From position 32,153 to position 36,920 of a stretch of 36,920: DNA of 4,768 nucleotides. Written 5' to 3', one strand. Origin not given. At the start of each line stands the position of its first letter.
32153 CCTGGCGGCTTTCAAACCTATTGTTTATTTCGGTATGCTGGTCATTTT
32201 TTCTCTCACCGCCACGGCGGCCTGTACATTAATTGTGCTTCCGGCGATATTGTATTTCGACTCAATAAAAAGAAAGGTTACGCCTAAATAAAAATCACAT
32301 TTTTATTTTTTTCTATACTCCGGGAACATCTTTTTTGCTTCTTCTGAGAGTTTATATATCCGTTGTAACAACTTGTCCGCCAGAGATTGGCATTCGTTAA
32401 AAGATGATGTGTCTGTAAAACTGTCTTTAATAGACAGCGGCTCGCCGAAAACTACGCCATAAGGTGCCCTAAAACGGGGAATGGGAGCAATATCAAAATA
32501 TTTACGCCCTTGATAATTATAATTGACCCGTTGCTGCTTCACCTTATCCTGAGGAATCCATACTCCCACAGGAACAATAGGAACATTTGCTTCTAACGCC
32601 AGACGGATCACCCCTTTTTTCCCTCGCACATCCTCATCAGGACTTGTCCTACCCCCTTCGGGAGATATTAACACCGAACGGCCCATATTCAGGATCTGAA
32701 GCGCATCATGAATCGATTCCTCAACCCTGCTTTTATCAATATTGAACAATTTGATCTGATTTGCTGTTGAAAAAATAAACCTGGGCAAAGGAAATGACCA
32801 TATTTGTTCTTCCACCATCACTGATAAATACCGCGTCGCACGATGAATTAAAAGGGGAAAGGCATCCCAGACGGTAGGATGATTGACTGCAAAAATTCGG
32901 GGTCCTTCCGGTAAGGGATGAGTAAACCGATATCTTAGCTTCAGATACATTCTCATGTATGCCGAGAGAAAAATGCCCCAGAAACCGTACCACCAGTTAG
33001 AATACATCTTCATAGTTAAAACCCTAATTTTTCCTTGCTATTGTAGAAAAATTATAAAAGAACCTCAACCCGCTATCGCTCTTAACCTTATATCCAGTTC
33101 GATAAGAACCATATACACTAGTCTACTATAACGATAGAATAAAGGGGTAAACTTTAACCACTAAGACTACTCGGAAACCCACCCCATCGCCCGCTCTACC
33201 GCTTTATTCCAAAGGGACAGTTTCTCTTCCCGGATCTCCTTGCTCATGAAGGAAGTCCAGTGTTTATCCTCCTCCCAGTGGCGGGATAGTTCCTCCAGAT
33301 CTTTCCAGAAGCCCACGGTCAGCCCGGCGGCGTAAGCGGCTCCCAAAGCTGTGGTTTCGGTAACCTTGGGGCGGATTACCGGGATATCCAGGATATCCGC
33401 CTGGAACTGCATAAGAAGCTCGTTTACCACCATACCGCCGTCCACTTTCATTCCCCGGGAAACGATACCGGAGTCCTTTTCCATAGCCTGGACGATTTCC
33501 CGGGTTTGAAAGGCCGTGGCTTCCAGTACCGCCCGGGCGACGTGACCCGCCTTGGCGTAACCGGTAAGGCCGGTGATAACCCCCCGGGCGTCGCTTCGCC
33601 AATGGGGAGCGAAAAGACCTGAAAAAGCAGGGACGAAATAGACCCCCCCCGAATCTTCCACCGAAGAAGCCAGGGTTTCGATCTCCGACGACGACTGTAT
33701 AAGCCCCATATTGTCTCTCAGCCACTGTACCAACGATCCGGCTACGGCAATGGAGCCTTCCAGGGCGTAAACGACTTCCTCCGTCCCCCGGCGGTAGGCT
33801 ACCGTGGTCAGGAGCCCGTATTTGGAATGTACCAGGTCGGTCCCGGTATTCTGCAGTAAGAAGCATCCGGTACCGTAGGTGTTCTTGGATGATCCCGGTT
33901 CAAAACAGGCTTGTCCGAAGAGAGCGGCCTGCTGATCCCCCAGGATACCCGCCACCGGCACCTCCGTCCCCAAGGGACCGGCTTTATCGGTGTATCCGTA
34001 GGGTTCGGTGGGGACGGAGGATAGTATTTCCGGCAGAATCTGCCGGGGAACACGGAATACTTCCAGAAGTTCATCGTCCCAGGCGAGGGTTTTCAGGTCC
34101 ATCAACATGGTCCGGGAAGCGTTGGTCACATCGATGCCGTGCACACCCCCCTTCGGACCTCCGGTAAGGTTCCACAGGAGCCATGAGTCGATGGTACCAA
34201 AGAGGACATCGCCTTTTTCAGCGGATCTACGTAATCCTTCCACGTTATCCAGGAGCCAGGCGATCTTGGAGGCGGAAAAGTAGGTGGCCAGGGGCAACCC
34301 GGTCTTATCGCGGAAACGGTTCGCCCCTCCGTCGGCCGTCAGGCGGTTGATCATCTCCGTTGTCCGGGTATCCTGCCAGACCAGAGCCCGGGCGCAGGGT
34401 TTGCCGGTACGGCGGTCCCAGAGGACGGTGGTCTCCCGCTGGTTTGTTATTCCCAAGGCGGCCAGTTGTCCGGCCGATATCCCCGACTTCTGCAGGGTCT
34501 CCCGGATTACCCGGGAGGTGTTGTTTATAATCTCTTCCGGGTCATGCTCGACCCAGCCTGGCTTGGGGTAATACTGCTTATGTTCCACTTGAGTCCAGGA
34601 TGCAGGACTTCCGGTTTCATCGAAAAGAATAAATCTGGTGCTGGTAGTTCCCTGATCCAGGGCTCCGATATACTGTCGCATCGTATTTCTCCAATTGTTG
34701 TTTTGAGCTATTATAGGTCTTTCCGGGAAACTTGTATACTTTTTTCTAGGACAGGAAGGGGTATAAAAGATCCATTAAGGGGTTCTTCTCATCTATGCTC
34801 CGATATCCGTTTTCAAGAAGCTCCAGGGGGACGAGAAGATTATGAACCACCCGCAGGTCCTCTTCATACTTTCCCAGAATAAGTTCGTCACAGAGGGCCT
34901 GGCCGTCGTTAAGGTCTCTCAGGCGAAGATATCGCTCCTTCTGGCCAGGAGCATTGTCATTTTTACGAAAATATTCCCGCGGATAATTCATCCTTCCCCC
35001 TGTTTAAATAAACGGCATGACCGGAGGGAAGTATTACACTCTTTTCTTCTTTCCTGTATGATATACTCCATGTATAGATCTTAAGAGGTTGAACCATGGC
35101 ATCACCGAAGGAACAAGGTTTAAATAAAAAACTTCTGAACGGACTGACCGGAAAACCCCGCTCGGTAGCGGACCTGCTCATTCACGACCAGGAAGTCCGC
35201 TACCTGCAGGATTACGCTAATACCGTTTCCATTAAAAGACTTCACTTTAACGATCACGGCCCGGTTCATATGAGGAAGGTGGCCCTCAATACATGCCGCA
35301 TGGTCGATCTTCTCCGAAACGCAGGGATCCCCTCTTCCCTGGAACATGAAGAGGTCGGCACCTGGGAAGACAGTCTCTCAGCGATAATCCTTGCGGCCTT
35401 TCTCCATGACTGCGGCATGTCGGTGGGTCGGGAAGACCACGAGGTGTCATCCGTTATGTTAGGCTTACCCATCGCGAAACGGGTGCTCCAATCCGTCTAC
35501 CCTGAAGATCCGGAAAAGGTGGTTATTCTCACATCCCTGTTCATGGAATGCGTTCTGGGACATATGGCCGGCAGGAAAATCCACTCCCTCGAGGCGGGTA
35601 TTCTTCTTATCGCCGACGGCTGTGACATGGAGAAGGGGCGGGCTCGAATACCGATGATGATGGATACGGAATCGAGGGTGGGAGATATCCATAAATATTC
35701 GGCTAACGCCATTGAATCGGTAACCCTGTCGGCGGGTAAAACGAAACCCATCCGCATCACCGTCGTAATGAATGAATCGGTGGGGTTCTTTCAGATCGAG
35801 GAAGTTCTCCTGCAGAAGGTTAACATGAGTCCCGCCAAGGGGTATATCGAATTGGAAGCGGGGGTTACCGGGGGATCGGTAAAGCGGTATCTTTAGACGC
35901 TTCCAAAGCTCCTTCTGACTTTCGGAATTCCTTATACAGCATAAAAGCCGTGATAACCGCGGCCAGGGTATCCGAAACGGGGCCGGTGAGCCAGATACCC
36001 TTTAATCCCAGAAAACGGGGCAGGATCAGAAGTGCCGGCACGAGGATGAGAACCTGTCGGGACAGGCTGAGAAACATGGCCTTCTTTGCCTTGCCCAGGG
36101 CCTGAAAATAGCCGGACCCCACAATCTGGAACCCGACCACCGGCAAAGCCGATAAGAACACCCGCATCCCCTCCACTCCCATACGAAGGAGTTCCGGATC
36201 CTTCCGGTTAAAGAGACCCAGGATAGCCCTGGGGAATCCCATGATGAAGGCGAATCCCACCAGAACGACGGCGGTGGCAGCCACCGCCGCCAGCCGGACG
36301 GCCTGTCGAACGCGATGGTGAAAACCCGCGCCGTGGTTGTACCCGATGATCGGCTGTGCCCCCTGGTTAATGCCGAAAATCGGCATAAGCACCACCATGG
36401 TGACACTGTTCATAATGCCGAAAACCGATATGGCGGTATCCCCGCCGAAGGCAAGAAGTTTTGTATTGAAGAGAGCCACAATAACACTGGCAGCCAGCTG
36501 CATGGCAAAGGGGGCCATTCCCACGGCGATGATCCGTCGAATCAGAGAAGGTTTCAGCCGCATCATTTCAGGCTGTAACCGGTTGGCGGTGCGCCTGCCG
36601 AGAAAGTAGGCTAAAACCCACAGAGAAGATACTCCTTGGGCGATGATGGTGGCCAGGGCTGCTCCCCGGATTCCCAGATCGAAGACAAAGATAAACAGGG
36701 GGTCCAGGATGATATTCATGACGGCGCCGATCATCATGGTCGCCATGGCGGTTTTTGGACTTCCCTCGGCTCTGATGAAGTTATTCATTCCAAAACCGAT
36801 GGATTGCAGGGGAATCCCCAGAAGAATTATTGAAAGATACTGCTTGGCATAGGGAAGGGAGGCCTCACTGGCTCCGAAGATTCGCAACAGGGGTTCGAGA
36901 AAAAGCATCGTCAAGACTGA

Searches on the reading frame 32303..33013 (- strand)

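Call 5: search_protein_families(library=pfam, proteins=[window:32303-33013:-], max_evalue=0.00001)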
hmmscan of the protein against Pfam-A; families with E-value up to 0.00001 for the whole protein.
window:32303-33013:- (236 aa): 1 family
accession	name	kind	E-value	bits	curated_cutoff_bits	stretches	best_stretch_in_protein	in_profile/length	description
PF01553.26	Acyltransferase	-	1.1e-16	61.3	23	1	27-152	3-132/132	Acyltransferase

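Call 31: search_protein_families(library=ncbifam, proteins=[window:32303-33013:-], max_evalue=0.00001)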
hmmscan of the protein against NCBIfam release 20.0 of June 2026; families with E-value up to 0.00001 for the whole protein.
window:32303-33013:- (236 aa): 1 family
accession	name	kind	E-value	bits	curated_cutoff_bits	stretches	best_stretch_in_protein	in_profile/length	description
TIGR00530.1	AGP_acyltrn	subfamily_domain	2.7e-09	36.8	102.95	1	32-150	10-128/130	1-acylglycerol-3-phosphate O-acyltransferase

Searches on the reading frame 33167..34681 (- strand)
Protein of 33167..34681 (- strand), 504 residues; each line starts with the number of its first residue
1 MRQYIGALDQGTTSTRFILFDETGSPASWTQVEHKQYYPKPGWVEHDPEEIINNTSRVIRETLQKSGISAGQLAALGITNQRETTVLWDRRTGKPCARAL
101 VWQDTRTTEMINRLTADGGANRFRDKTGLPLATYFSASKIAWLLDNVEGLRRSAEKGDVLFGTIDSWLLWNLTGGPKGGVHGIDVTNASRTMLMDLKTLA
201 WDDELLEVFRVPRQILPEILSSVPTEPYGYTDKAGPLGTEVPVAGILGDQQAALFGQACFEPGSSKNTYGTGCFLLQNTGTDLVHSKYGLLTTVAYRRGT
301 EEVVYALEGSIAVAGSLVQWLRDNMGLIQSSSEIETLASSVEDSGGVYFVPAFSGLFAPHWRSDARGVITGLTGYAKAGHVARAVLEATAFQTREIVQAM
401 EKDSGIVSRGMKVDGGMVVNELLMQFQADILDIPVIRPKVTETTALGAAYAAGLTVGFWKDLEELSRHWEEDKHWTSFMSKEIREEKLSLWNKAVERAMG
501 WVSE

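Call 5: search_protein_families(library=pfam, proteins=[window:33167-34681:-], max_evalue=0.00001)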
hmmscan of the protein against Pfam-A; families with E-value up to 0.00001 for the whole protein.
window:33167-34681:- (504 aa): 2 families
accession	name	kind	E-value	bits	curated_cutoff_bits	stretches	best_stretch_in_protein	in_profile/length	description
PF00370.27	FGGY_N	-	1.9e-73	247.5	28.8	1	4-256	1-245/245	FGGY family of carbohydrate kinases, N-terminal domain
PF02782.22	FGGY_C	-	2.2e-48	165.1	27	1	267-454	3-196/198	FGGY family of carbohydrate kinases, C-terminal domain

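Call 31: search_protein_families(library=ncbifam, proteins=[window:33167-34681:-], max_evalue=0.00001)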
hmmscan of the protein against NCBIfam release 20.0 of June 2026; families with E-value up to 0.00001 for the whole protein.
window:33167-34681:- (504 aa): 12 families
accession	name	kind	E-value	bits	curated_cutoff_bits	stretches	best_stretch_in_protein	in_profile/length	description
NF000756.0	PRK00047.1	subfamily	1.2e-224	746.3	498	1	2-503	4-499/502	glycerol kinase GlpK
TIGR01311.1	glycerol_kin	equivalog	1e-220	733.2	590.35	1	3-501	1-496/496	glycerol kinase GlpK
TIGR01312.1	XylB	equivalog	4.5e-58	197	380.25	1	8-477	3-460/481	xylulokinase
TIGR01314.1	gntK_FGGY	equivalog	1.1e-35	123.2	648.55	1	5-467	2-461/505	gluconokinase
NF008187.0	PRK10939.1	equivalog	1e-30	106.9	528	1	2-498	3-503/521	autoinducer-2 kinase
NF011601.0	PRK15027.1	equivalog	5.6e-27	94.3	912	1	4-466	2-446/484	xylulokinase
TIGR01315.1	5C_CHO_kinase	subfamily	1.8e-20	73.2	408.7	1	317-470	354-506/541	FGGY family pentulose kinase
TIGR02628.1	fuculo_kin_coli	equivalog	2.8e-20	72.7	470.9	1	8-465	6-451/465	L-fuculokinase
NF003154.0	PRK04123.1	equivalog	9.7e-19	67.5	428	1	354-473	390-509/554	ribulokinase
TIGR01234.1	L-ribulokinase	equivalog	8.4e-16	57.8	583.25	1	349-468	378-497/536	ribulokinase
TIGR02627.1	rhamnulo_kin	equivalog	9.3e-13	47.5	527.95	1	54-220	49-205/454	rhamnulokinase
NF007925.0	PRK10640.1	equivalog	5.7e-12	44.8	639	1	52-247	53-234/489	rhamnulokinase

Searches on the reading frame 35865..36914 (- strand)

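Call 5: search_protein_families(library=pfam, proteins=[window:35865-36914:-], max_evalue=0.00001)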
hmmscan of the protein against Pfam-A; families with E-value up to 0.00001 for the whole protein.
window:35865-36914:- (349 aa): 1 family
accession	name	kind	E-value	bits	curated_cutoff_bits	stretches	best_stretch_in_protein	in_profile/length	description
PF01554.23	MatE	-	8e-33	113.8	24.9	2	138-292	8-157/161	MatE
